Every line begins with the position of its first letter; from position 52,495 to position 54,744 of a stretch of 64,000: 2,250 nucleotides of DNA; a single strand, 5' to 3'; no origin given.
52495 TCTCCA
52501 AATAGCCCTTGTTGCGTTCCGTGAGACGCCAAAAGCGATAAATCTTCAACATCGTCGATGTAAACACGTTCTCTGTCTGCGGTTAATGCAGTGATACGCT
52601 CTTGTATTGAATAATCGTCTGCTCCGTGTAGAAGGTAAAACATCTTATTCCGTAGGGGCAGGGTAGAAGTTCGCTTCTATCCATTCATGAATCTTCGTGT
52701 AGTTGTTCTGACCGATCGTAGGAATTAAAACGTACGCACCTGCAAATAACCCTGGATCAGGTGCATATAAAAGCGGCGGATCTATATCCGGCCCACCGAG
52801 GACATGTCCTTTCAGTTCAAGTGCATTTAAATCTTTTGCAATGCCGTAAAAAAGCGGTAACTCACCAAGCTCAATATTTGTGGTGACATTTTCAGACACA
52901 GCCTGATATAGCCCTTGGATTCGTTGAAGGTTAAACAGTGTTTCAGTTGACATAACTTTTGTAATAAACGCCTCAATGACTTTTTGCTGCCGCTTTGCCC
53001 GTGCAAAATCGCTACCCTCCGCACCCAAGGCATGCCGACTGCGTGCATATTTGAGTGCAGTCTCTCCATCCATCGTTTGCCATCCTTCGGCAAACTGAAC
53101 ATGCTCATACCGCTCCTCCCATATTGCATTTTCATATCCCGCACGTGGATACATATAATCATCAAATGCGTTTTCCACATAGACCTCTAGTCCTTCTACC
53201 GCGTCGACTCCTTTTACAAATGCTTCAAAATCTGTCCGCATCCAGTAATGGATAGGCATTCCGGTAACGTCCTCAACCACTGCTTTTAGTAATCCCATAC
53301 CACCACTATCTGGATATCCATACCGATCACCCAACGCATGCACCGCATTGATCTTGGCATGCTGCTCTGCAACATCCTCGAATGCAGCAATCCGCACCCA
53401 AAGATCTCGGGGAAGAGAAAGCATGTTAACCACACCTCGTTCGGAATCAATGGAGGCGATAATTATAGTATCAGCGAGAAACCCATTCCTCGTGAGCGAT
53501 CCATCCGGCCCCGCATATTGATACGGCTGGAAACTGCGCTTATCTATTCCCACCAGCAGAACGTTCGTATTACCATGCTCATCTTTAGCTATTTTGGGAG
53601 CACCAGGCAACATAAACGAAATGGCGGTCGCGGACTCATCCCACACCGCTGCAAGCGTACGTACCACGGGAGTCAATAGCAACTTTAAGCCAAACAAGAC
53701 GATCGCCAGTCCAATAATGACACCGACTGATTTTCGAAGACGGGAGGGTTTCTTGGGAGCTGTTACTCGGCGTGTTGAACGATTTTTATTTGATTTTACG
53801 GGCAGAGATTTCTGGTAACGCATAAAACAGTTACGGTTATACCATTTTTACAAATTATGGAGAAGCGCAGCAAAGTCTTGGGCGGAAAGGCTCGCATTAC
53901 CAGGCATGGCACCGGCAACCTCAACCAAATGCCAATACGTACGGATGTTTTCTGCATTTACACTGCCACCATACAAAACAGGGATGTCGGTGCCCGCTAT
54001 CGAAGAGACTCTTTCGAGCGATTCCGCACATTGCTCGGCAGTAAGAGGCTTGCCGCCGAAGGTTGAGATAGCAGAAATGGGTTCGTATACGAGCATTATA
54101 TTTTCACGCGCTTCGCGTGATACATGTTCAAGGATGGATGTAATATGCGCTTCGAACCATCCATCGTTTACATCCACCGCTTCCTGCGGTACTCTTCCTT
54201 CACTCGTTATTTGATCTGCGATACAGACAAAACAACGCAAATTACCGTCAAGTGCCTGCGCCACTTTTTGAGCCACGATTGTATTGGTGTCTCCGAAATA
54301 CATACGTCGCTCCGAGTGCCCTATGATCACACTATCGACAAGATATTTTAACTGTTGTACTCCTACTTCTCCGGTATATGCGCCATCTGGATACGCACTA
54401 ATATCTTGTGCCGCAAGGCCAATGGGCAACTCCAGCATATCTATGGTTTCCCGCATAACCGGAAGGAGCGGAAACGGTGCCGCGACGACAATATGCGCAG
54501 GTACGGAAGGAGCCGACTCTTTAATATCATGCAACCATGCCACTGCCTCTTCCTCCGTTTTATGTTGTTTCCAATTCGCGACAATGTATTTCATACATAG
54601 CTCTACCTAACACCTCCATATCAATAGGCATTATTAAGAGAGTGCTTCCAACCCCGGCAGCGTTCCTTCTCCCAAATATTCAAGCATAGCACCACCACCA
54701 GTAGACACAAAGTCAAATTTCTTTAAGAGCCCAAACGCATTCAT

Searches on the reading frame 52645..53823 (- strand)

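Call 76: search_protein_families(library=pfam, proteins=[window:52645-53823:-], max_evalue=0.0001)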
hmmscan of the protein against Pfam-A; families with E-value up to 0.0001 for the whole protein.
window:52645-53823:- (392 aa): 1 family
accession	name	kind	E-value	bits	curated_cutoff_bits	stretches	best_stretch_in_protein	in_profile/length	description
PF03816.19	LytR_cpsA_psr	-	4.6e-35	121.4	24.6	1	117-291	2-149/150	LytR_cpsA_psr family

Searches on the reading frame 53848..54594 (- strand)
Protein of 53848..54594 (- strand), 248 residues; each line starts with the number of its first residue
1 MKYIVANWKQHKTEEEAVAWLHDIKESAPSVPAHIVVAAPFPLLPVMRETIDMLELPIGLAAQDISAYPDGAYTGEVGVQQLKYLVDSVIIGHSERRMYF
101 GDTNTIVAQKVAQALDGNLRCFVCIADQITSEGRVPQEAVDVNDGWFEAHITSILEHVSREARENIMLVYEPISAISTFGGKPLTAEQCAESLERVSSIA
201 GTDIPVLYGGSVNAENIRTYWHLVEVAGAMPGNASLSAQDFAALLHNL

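Call 101: search_protein_families(library=pfam, proteins=[window:53848-54594:-], max_evalue=0.0001)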
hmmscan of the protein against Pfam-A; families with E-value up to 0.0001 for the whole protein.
window:53848-54594:- (248 aa): 1 family
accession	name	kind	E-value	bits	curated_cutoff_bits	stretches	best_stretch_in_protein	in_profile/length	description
PF00121.24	TIM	-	4.1e-50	171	20.1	1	3-246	2-243/245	Triosephosphate isomerase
